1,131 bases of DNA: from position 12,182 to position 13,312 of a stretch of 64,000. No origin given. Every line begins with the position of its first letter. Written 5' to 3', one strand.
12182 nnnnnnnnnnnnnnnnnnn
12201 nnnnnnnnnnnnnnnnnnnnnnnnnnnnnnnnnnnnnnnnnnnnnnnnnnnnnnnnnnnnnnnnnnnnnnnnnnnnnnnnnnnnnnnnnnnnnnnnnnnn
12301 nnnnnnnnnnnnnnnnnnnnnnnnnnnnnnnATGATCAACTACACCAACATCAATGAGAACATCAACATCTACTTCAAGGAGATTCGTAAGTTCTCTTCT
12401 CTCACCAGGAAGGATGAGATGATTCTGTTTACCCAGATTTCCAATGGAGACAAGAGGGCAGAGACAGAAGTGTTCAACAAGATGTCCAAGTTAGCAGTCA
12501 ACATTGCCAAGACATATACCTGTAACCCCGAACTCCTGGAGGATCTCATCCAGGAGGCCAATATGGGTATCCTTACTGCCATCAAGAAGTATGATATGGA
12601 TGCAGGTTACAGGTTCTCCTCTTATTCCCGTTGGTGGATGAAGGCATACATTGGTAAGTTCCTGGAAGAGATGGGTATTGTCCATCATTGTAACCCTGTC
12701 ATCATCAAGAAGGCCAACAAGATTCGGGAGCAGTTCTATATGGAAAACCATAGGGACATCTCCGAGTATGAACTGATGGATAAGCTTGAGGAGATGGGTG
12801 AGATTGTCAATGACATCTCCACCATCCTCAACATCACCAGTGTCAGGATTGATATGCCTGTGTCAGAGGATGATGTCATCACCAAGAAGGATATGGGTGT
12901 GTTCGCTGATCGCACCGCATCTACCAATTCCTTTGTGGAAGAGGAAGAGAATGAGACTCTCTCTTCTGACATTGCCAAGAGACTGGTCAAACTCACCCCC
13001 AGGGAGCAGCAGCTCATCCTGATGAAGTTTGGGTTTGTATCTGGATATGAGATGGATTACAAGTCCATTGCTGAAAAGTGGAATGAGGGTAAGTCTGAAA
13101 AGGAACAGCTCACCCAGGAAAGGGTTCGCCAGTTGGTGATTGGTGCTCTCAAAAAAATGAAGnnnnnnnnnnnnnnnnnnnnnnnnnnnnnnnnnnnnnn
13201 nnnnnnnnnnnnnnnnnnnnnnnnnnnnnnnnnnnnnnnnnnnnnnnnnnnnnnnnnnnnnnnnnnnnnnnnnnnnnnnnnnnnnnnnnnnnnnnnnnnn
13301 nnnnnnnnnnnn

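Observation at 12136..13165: Phage-encoded sigma-70 family sigma factor with a long operator-bearing leader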

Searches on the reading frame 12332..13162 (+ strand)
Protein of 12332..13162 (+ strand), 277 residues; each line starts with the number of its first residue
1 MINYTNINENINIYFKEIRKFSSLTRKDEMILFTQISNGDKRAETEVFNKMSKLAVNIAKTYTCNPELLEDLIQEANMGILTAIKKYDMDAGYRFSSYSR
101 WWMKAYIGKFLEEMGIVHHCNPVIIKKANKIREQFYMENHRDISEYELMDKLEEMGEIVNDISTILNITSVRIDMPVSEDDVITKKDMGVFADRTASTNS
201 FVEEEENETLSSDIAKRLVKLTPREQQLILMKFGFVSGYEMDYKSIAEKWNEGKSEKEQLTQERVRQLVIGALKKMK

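Call 7: search_protein_families(library=pfam, proteins=[window:12332-13162:+], max_evalue=1)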
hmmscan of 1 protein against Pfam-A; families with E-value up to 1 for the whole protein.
window:12332-13162:+ (277 aa): 6 families
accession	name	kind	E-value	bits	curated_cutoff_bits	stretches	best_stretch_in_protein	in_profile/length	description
PF04542.20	Sigma70_r2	-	4e-13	49.4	24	1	49-106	3-60/71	Sigma-70 region 2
PF04545.22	Sigma70_r4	-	2.1e-05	24.4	24.1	1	218-277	2-49/50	Sigma-70, region 4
PF00140.25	Sigma70_r1_2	-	0.0094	16.3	22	1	11-41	3-33/34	Sigma-70 factor, region 1.2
PF10625.14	UspB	-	0.02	15.3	28.6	1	89-138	44-93/107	Universal stress protein B (UspB)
PF11368.13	DUF3169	-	0.044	13.8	31.6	1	122-178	69-126/250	Protein of unknown function (DUF3169)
PF12645.13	HTH_16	-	0.32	11.6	22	1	38-88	9-65/65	Helix-turn-helix domain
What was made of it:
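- On Sigma-70 family: Pfam Sigma70_r2 at 49.4 bits against a cutoff of 24 (call 7). Pfam Sigma70_r4 at 24.4 bits against a cutoff of 24.1 (call 7). No Pfam r3 hit (call 7).
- Checked: Pfam gives Sigma70_r2 at 4e-13 (49.4 bits, cutoff 24; aa 49-106), Sigma70_r4 at 2e-5 (24.4 bits, cutoff 24.1; aa 218-277) and a weak r1.2 hit (call 7).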

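Call 8: search_protein_families(library=ncbifam, proteins=[window:12332-13162:+], max_evalue=1)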
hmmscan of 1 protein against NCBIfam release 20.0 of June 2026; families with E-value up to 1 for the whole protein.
window:12332-13162:+ (277 aa): 53 families (the best 25 are shown)
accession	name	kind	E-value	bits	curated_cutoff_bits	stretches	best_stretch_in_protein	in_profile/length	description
TIGR02394.1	rpoS_proteo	equivalog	2.1e-33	116.1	378.7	1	7-277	11-271/285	RNA polymerase sigma factor RpoS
NF006666.0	PRK09210.1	equivalog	1.1e-31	110.5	572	1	5-276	95-356/370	RNA polymerase sigma factor RpoD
TIGR02393.1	RpoD_Cterm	equivalog_domain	2.4e-29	102.6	354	1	46-277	4-225/238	RNA polymerase sigma factor RpoD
TIGR02997.1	Sig70-cyanoRpoD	subfamily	1.4e-28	100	384.5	1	31-277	64-298/298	RNA polymerase sigma factor, RpoD/SigA family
NF004207.0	PRK05657.1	equivalog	3.8e-28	98.8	394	1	8-277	55-314/329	RNA polymerase sigma factor RpoS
NF005920.0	PRK07921.1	subfamily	4.4e-25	88.4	464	1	34-276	82-314/328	RNA polymerase sigma factor SigB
NF041931.2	MzaA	equivalog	5.4e-25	88.3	800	1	51-276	484-701/726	MZA anti-phage system associated sigma-70 family RNA polymerase sigma factor MzaA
NF004208.0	PRK05658.1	equivalog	5.3e-24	85.2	555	1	24-277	371-617/631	RNA polymerase sigma factor RpoD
NF004615.0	PRK05949.1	subfamily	7.6e-24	84.2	530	1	26-276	76-314/327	RNA polymerase sigma factor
NF005785.0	PRK07598.1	equivalog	2.1e-23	82.8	554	1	33-276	166-398/415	RNA polymerase sigma factor SigC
TIGR02392.1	rpoH_proteo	equivalog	6.9e-23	81.6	323.1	1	10-277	2-265/270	RNA polymerase sigma factor RpoH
TIGR02937.1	sigma70-ECF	superfamily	9.7e-23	80.6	42.9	1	43-277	2-162/165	sigma-70 family RNA polymerase sigma factor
NF005143.0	PRK06596.1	subfamily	1.8e-22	80.2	241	1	7-277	12-278/285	RNA polymerase factor sigma-32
NF004565.0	PRK05901.2-3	equivalog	2.2e-22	79.5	484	1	5-277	212-487/501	RNA polymerase sigma factor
NF005642.0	PRK07405.1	subfamily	8.7e-22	77.7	524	1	29-276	70-305/318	RNA polymerase sigma factor SigD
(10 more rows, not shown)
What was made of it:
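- On Group 1 / RpoD or RpoS equivalogs: Best NCBIfam scores are 116 bits (RpoS, cutoff 378.7) and 110 bits (RpoD, cutoff 572) (call 8).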

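Call 9: search_protein_families(library=phrogs, proteins=[window:12332-13162:+], max_evalue=0.01)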
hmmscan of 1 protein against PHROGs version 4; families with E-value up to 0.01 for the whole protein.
window:12332-13162:+ (277 aa): 4 families
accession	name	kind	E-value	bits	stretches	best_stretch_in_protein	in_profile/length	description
phrog_351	-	transcription regulation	4.7e-37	129.1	1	3-277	468-723/928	RNA polymerase sigma factor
phrog_1740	-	transcription regulation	2.3e-07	30.7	1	14-234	25-182/567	RNA polymerase sigma factor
phrog_21612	-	transcription regulation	3.6e-06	26.8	1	69-221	40-186/600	RNA polymerase sigma factor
phrog_24298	-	unknown function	0.0023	18.9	0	34-68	6-38/55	-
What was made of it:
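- Pfam, NCBIfam and PHROG hits (calls 7-9).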

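Call 11: search_dna_similar(query=window:12332-13162:+, collection=phages, mode=protein, max_rows=30)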
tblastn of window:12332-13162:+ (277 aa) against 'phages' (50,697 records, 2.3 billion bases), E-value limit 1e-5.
Records with a match: 63; places in all: 65; records where one place covers at least 80% of the query: 33.
Best place of each record, by identity: <60% 63.
By first word of the organism name: Bacillus 17; Bacteriophage 15; Synechococcus 13; Acinetobacter 4; Klebsiella 4; Enterococcus 2; Microcystis 1; Staphylococcus 1; Salmonella 1; Vibrio 1; and 4 more.
By host as written in the record: - 21; Synechococcus sp. MW02 8; Bacillus subtilis BEST7003 6; Bacillus subtilis 3; Bacillus subtilis KACC 17797 3; Klebsiella pneumoniae ST147-VIM1 2; Klebsiella pneumoniae ST13-OXA48 2; Synechococcus sp. CB0201 2; and 13 more.
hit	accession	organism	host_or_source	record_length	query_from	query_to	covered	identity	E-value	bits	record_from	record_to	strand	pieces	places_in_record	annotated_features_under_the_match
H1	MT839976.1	Bacteriophage sp.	human fecal samples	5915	15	277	95%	29.3%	2e-24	108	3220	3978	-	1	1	record has no annotation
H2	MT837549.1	Bacteriophage sp.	human fecal samples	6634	15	277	95%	29.3%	9e-26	112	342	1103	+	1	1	record has no annotation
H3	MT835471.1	Bacteriophage sp.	human fecal samples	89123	15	277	95%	28.2%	5e-25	109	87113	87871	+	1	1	record has no annotation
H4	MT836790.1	Bacteriophage sp.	human fecal samples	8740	15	277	95%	27.9%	4e-22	101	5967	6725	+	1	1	record has no annotation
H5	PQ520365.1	Enterococcus phage IME_EF3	-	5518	15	277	95%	27.6%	6e-21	98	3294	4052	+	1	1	record has no annotation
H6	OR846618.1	Enterococcus phage Efs 1-1-1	Enterococcus faecalis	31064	15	277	95%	27.6%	6e-21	98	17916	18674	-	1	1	record has no annotation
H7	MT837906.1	Bacteriophage sp.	human fecal samples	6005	15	277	95%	27.6%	1e-20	97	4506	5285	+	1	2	record has no annotation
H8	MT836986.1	Bacteriophage sp.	human fecal samples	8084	15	277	95%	26.9%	1e-23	105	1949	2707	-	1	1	record has no annotation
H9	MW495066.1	Microcystis phage MaAM05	Microcystis sp. SG03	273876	15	277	95%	26.7%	6e-19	92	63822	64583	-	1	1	rpoD: RNA polymerase sigma factor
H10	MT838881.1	Bacteriophage sp.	human fecal samples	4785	15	277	95%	26.5%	3e-19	93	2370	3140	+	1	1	record has no annotation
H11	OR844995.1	Staphylococcus phage SA 1306 Kay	Staphylococcus aureus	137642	15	277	95%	26.4%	2e-23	105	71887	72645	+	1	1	record has no annotation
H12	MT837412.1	Bacteriophage sp.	human fecal samples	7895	15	277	95%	26.1%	2e-19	94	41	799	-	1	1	record has no annotation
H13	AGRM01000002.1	Salmonella enterica subsp. houtenae str. ATCC BAA-1581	Homo sapiens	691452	21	277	93%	26.5%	2e-16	84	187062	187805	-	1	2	RNA polymerase sigma factor RpoS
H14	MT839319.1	Bacteriophage sp.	human fecal samples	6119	15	277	95%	25.7%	1e-21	100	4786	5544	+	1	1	record has no annotation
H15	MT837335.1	Bacteriophage sp.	human fecal samples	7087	15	277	95%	25.4%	3e-21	99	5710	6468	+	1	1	record has no annotation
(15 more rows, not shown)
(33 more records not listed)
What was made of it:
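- Tried and rejected: Protein-level hits there are at most 29% identical (call 11).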

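Call 22: find_related_loci(query=window:12332-13162:+, collection=viral_contigs, flank=3000)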
Query window:12332-13162:+ (277 aa) in viral_contigs; peptide patterns used: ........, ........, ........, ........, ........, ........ (x = any residue, [..] = any of these).
10 stretches matched a pattern; 1 encode a relative of the query (tblastn E <= 1e-3); 1 distinct loci.
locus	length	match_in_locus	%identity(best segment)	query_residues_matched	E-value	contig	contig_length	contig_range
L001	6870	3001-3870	57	8-277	4e-104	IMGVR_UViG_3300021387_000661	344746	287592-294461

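Call 23: find_homologous_proteins(query=window:12332-13162:+)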
Query window:12332-13162:+ (277 aa): 3016 proteins with E <= 0.001 among 4767 candidates; the best 120 are listed.
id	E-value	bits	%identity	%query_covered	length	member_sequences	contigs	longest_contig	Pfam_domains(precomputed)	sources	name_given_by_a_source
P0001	1.6e-173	593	98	100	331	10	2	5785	PF04542.21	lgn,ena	-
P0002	4.2e-132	457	75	100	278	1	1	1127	PF00140.26,PF04542.21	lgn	-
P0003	9.0e-128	443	72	100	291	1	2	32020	PF04542.21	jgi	-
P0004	8.4e-127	440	70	100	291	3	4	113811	PF00140.26,PF04542.21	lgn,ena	-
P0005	1.1e-126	439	71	100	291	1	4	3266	PF04542.21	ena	-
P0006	6.8e-125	434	72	100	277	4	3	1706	PF04545.23,PF04542.21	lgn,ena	-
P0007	3.5e-124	431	69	100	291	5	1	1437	PF04542.21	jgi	jgi:RNA polymerase primary sigma factor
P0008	2.1e-123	429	69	100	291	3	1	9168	PF04545.23,PF04542.21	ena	-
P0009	4.0e-120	418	71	100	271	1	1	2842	PF04545.23,PF04542.21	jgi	-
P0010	4.7e-118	411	68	100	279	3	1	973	PF04542.21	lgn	-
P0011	9.6e-117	407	68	100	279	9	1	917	PF04542.21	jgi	jgi:RNA polymerase sigma factor (sigma-70 family)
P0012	5.4e-115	401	67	100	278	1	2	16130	PF04542.21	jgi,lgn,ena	-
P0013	2.2e-113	396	66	100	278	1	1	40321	PF04542.21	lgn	-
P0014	2.9e-113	395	66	100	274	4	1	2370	PF04542.21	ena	-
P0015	2.9e-113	395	66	100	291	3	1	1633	PF04542.21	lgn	-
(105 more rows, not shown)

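Call 25: find_encoding_contigs(protein=P0001, flank=5000, max_places=4)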
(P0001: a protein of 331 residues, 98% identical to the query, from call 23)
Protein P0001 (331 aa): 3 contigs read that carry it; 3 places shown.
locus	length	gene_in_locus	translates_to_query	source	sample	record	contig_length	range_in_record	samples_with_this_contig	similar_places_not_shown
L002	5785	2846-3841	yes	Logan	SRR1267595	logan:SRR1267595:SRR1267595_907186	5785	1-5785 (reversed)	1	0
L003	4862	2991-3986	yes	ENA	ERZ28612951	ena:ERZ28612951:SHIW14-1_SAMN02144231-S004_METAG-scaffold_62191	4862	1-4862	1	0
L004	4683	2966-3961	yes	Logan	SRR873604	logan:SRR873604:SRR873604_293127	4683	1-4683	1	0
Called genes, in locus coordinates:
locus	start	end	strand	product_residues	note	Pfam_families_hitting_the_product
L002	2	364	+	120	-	?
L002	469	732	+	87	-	-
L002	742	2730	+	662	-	-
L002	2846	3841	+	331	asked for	PF04542:Sigma70_r2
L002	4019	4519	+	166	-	-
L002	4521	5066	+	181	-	-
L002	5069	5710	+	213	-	-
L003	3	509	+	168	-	?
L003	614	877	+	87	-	-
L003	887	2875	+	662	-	-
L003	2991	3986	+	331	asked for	PF04542:Sigma70_r2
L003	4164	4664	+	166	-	-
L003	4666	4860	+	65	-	?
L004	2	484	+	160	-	?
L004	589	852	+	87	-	-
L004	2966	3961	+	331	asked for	PF04542:Sigma70_r2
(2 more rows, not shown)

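Call 26: find_encoding_contigs(protein=P0004, flank=10000, max_places=4)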
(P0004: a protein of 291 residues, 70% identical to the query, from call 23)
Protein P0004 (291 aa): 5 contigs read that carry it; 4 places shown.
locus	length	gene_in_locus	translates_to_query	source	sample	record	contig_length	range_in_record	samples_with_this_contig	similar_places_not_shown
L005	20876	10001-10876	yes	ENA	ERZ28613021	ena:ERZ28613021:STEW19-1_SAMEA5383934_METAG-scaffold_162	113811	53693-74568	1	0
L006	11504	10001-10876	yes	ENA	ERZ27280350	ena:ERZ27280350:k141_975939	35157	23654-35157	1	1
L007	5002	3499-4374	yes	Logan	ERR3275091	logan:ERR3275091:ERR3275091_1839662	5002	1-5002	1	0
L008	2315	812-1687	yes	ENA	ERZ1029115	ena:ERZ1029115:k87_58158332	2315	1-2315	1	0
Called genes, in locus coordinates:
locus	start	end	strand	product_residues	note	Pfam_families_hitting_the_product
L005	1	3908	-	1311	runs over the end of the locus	PF02837:Glyco_hydro_2_N (weak), PF22666:Glyco_hydro_2_N2 (faint), PF00703:Glyco_hydro_2 (weak), PF02836:Glyco_hydro_2_C, PF13306:LRR_5 (weak)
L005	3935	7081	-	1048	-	PF13290:CHB_HEX_C_1 (faint), PF13287:Fn3_assoc (faint)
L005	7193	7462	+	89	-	-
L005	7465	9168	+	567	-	-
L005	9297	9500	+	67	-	-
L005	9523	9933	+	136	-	-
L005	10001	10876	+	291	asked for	PF00140:Sigma70_r1_2 (faint), PF04542:Sigma70_r2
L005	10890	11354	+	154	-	-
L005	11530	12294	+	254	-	-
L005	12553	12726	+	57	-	-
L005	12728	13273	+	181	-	-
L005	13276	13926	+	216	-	-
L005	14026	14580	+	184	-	-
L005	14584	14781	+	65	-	-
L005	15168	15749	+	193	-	PF01226:Form_Nir_trans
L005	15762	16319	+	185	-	-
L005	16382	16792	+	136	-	PF10902:WYL_2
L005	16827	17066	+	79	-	-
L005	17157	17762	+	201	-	PF01346:FKBP_N, PF00254:FKBP_C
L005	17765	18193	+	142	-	-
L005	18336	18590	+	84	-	-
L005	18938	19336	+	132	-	-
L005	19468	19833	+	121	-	-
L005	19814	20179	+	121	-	-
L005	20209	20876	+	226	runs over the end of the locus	PF09414:RNA_ligase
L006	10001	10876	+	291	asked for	PF00140:Sigma70_r1_2 (faint), PF04542:Sigma70_r2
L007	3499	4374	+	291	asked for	PF00140:Sigma70_r1_2 (faint), PF04542:Sigma70_r2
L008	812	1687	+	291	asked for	PF00140:Sigma70_r1_2 (faint), PF04542:Sigma70_r2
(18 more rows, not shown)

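Call 30: find_related_loci(query=A2, collection=metagenome_contigs, flank=5000)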
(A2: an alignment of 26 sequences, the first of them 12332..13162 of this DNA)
Query A2 (277 aa) in metagenome_contigs; peptide patterns used: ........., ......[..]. (x = any residue, [..] = any of these).
464 stretches matched a pattern; 356 encode a relative of the query (tblastn E <= 1e-3); the best 80 are kept; 80 distinct loci.
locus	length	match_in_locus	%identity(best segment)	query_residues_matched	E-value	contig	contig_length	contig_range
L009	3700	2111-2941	99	1-277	0e+0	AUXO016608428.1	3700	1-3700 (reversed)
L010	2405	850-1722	71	1-277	2e-146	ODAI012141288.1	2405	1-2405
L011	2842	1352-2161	71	1-277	7e-137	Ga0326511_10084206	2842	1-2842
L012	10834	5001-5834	65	1-277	3e-123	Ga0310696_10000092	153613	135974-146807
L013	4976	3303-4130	66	2-277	3e-122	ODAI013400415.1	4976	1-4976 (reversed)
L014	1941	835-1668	67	1-277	1e-126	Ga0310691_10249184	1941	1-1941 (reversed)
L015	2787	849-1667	63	1-272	8e-123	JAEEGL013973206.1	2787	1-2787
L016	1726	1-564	93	90-277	2e-125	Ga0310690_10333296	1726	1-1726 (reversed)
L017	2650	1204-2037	60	1-277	6e-117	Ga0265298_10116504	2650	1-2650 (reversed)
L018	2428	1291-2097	61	1-277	2e-116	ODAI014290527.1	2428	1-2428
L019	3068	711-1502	65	13-277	7e-114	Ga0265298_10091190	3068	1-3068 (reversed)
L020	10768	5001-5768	62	15-273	3e-105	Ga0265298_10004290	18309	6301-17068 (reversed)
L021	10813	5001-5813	62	5-277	7e-105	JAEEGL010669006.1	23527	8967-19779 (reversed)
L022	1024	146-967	57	2-277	6e-114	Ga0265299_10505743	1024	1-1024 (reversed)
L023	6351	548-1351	58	2-277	2e-104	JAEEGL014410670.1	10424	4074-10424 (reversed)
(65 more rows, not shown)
